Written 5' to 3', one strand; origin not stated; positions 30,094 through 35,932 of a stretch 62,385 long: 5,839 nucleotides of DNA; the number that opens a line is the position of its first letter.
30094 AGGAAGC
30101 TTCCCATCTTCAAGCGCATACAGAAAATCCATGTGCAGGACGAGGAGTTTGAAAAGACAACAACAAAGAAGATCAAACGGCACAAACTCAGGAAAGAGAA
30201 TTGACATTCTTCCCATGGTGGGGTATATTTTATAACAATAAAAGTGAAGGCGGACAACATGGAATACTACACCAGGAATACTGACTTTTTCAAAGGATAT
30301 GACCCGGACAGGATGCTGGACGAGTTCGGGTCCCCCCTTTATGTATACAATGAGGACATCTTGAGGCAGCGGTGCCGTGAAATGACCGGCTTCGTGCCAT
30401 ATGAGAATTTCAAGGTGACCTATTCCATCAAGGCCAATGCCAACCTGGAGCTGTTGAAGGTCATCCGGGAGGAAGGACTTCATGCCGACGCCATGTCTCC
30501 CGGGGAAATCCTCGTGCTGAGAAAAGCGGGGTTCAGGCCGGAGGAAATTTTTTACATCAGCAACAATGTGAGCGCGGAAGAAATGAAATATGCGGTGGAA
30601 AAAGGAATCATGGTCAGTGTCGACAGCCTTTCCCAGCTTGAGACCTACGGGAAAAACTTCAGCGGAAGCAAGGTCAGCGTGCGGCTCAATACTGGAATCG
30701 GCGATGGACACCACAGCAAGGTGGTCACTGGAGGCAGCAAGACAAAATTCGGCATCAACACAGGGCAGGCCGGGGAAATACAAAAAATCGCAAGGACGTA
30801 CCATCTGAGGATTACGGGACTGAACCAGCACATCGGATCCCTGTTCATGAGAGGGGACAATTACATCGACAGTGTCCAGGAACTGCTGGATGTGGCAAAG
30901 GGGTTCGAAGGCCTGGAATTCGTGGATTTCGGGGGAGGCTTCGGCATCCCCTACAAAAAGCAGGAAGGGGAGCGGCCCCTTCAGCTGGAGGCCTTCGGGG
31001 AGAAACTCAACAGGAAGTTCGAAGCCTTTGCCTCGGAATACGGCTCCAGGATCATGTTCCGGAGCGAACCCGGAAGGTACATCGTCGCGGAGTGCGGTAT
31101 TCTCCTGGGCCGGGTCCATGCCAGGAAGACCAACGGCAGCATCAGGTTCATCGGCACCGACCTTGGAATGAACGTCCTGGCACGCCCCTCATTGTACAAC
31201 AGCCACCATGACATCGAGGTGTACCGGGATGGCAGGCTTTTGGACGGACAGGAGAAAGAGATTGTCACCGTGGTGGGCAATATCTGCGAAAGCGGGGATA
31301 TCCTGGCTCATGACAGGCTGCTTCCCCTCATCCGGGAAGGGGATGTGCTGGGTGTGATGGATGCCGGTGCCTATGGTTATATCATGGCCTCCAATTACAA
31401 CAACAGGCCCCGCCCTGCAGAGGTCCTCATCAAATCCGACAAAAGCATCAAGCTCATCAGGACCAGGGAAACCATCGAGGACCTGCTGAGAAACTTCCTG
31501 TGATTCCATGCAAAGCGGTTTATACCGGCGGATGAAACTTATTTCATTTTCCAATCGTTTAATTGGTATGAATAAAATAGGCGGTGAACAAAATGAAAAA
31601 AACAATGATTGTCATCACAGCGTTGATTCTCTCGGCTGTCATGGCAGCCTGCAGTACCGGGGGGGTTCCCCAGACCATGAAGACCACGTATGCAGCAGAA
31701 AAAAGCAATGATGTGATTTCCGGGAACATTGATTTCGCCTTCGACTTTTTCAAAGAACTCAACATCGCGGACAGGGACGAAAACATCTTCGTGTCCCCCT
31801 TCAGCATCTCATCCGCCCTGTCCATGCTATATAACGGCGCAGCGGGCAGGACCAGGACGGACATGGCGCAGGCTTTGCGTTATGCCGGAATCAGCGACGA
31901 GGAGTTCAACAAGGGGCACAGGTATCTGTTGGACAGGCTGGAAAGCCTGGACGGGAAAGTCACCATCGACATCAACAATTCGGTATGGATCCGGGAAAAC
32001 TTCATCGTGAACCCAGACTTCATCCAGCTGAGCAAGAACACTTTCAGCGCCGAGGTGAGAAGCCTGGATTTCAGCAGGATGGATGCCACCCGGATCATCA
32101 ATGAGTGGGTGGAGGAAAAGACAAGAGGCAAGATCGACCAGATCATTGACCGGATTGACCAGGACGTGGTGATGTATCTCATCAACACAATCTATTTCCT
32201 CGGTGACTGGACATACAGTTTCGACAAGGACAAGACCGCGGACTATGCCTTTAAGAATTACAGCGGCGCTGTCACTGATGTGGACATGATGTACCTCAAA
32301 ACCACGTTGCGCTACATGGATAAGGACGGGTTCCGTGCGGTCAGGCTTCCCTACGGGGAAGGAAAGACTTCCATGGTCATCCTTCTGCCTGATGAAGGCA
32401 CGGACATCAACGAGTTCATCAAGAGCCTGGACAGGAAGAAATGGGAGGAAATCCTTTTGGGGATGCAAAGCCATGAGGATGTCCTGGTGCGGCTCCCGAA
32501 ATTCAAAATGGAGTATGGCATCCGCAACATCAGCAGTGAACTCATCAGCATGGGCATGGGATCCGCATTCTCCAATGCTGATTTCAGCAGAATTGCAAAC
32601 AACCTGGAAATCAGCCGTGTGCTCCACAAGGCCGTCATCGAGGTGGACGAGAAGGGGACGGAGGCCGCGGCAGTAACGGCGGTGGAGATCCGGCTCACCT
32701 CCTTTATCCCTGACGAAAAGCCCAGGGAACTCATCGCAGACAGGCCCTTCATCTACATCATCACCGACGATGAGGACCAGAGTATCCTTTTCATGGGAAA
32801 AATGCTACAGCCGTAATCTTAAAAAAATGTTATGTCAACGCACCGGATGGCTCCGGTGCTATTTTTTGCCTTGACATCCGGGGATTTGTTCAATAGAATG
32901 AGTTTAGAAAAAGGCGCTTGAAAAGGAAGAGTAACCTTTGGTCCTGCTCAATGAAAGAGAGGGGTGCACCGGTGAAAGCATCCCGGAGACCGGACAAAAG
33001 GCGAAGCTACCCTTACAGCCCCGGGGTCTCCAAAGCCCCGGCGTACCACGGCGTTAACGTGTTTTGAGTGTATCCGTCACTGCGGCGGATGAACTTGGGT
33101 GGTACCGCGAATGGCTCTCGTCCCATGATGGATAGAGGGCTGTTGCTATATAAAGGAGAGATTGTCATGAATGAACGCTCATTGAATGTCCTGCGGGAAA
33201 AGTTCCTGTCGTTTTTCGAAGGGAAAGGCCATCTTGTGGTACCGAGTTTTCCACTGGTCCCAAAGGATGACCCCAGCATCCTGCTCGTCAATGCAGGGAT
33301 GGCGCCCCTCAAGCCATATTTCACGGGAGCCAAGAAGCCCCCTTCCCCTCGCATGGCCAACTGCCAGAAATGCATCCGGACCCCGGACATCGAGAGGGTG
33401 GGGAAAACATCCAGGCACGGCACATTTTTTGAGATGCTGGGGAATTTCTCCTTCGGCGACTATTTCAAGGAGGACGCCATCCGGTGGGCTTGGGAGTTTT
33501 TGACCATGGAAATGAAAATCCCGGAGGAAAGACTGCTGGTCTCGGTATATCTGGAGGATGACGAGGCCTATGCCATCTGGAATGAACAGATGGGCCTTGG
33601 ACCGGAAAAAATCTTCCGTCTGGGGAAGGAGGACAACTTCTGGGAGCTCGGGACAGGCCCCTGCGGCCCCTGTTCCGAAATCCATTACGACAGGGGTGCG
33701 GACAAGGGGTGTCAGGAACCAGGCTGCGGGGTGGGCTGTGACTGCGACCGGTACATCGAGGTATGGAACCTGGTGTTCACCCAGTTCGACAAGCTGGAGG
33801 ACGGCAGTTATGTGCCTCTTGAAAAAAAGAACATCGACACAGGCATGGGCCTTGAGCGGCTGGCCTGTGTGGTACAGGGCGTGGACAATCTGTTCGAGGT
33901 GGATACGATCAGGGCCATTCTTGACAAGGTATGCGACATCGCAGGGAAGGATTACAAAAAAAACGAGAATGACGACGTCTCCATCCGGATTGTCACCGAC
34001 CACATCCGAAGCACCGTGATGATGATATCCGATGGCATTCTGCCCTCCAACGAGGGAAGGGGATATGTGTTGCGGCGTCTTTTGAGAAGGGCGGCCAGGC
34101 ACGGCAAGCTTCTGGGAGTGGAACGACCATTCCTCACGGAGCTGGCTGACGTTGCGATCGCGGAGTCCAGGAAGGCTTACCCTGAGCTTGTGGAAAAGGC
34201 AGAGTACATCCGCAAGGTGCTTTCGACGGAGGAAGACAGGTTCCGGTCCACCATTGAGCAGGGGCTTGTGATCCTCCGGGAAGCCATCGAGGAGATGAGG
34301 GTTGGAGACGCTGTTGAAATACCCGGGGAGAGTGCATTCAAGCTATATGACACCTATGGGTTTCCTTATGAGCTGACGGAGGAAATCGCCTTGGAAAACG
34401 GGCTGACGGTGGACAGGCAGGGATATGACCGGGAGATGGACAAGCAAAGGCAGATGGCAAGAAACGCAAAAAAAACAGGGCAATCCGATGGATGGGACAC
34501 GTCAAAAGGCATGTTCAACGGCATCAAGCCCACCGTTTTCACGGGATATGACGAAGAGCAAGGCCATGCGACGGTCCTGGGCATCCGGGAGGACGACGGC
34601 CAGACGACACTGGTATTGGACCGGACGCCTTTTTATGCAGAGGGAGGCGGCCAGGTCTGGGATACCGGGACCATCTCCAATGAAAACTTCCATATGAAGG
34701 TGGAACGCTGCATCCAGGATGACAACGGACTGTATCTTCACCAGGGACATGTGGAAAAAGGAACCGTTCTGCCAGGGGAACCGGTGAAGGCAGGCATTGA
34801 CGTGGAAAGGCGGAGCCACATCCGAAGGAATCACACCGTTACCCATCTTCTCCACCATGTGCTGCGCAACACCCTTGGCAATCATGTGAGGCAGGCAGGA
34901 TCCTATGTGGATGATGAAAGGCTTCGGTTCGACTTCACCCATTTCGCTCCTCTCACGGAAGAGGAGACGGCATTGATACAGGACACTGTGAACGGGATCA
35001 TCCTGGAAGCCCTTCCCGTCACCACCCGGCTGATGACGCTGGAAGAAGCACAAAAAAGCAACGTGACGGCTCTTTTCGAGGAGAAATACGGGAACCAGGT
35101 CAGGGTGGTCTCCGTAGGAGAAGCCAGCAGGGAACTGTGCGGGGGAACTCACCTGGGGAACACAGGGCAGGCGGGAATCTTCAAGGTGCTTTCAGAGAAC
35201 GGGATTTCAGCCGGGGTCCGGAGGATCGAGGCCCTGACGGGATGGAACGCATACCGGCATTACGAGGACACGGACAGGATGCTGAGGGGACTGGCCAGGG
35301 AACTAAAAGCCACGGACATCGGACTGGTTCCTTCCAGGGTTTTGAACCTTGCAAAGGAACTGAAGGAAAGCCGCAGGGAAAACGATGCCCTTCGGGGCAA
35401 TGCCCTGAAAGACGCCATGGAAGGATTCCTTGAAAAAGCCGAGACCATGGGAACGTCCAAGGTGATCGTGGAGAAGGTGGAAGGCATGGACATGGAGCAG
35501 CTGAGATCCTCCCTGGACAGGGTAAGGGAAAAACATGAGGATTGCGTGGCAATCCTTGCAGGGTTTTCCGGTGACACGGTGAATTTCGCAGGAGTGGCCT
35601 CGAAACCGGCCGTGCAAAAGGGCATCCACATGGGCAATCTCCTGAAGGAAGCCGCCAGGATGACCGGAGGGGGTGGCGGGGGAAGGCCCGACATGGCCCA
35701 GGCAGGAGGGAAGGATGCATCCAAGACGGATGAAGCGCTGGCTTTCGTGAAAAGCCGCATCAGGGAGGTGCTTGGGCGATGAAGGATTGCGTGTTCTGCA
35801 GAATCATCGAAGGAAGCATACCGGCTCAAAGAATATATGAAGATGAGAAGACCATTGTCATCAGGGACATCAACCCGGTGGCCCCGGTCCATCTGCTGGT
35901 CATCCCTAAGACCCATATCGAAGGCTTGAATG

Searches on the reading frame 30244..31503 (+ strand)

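Call 39: search_protein_families(library=pfam, proteins=[window:30244-31503:+])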
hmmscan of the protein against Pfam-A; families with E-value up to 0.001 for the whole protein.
window:30244-31503:+ (419 aa): 3 families
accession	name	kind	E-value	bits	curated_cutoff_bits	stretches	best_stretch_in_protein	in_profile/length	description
PF02784.22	Orn_Arg_deC_N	-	1.2e-43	149.7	23.4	1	41-282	5-247/247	Pyridoxal-dependent decarboxylase, pyridoxal binding domain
PF00278.28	Orn_DAP_Arg_deC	-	1.6e-22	80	23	1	107-375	5-95/95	Pyridoxal-dependent decarboxylase, C-terminal sheet domain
PF01168.26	Ala_racemase_N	-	4e-06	27.1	24.1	1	40-201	6-160/220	Alanine racemase, N-terminal domain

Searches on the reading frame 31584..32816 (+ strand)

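Call 39: search_protein_families(library=pfam, proteins=[window:31584-32816:+])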
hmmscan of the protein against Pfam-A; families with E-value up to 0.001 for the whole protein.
window:31584-32816:+ (410 aa): 1 family
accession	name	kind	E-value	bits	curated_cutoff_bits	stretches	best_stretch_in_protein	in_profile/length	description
PF00079.25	Serpin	-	7.7e-113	377.9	27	1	47-410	2-370/370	Serpin (serine protease inhibitor)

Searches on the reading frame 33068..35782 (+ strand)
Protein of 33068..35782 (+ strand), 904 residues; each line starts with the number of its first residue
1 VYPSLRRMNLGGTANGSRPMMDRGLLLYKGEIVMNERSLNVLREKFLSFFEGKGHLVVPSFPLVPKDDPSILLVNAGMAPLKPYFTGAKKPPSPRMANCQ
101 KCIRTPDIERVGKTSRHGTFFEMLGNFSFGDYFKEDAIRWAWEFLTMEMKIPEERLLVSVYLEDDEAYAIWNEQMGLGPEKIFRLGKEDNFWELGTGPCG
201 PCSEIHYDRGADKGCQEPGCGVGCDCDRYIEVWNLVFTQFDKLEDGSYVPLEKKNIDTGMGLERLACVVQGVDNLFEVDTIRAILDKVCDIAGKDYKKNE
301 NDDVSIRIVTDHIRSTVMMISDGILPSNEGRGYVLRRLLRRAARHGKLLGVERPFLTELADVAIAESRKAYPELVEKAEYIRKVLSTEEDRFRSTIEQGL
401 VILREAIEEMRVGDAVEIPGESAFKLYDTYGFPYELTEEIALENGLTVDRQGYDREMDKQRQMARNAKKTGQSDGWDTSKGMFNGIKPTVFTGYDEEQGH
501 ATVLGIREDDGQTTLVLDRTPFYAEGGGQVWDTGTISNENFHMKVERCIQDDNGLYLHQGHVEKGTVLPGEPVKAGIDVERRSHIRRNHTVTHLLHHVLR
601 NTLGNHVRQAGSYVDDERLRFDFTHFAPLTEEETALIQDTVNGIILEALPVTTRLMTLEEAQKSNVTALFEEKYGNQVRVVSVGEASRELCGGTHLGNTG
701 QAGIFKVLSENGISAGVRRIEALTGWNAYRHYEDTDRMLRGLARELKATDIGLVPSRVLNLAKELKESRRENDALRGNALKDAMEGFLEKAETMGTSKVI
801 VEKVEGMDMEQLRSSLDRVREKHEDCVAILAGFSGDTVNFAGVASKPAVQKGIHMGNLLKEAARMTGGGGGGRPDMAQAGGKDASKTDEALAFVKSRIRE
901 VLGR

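Call 40: search_protein_families(library=pfam, proteins=[window:33068-35782:+])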
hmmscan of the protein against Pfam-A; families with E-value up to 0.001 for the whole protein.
window:33068-35782:+ (904 aa): 3 families
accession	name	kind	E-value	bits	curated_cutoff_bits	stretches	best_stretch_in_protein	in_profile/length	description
PF01411.24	tRNA-synt_2c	-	1.6e-189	631.5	30.3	1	42-580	2-551/552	tRNA synthetases class II (A)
PF02272.25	DHHA1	-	3.3e-18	66.5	25.9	1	798-899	3-101/102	DHHA1 domain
PF07973.19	tRNA_SAD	-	5.4e-16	58.7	24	1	678-721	1-44/44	Threonyl and Alanyl tRNA synthetase second additional domain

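Call 49: find_homologous_proteins(query=window:33068-35779:+, max_evalue=1e-100)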
Query window:33068-35779:+ (904 aa): 8000 proteins with E <= 1e-100 among 8000 candidates; the best 120 are listed.
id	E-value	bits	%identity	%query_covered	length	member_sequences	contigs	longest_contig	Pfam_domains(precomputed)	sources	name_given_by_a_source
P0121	0.0e+0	2005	100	96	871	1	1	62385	PF01411.25,PF07973.20,PF02272.25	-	-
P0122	0.0e+0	1172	59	96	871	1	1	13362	PF01411.25,PF07973.20,PF02272.25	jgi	jgi:alanyl-tRNA synthetase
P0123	0.0e+0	1138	59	96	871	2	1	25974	PF01411.25,PF07973.20,PF02272.25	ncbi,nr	ncbi:MAG: alanine--tRNA ligase [Clostridia bacterium]|nr:alanine--tRNA ligase [Clostridia bacterium]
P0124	0.0e+0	1133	58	96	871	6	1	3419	PF01411.25,PF07973.20,PF02272.25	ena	-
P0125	0.0e+0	1130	58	96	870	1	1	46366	PF01411.25,PF07973.20,PF02272.25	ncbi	-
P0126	0.0e+0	1129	58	96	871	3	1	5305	PF01411.25,PF07973.20,PF02272.25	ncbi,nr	ncbi:MAG: alanine--tRNA ligase [Clostridia bacterium]|nr:alanine--tRNA ligase [Clostridia bacterium]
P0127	0.0e+0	1128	58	96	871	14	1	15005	PF01411.25,PF07973.20,PF02272.25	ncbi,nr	ncbi:MAG TPA: alanine--tRNA ligase [Clostridia bacterium]|nr:alanine--tRNA ligase [Clostridia bacter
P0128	0.0e+0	1126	57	96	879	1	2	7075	PF01411.25,PF07973.20,PF02272.25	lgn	-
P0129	0.0e+0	1125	57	96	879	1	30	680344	PF01411.25,PF07973.20,PF02272.25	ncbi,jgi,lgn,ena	ncbi:MAG: alanine--tRNA ligase [Acetivibrionales bacterium]|jgi:alanyl-tRNA synthetase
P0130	0.0e+0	1123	57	96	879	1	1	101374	PF01411.25,PF07973.20,PF02272.25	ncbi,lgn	-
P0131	0.0e+0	1122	58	96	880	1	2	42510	PF01411.25,PF07973.20,PF02272.25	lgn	-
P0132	0.0e+0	1121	57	95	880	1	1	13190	PF01411.25,PF07973.20,PF02272.25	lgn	-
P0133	0.0e+0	1121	57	96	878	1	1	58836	PF01411.25,PF07973.20,PF02272.25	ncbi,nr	ncbi:MAG: alanine--tRNA ligase [Clostridiaceae bacterium]|nr:alanine--tRNA ligase [Clostridiaceae ba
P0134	0.0e+0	1120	57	96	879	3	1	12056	PF01411.25,PF07973.20,PF02272.25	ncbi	-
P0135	0.0e+0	1119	58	96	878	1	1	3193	PF01411.25,PF07973.20,PF02272.25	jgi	-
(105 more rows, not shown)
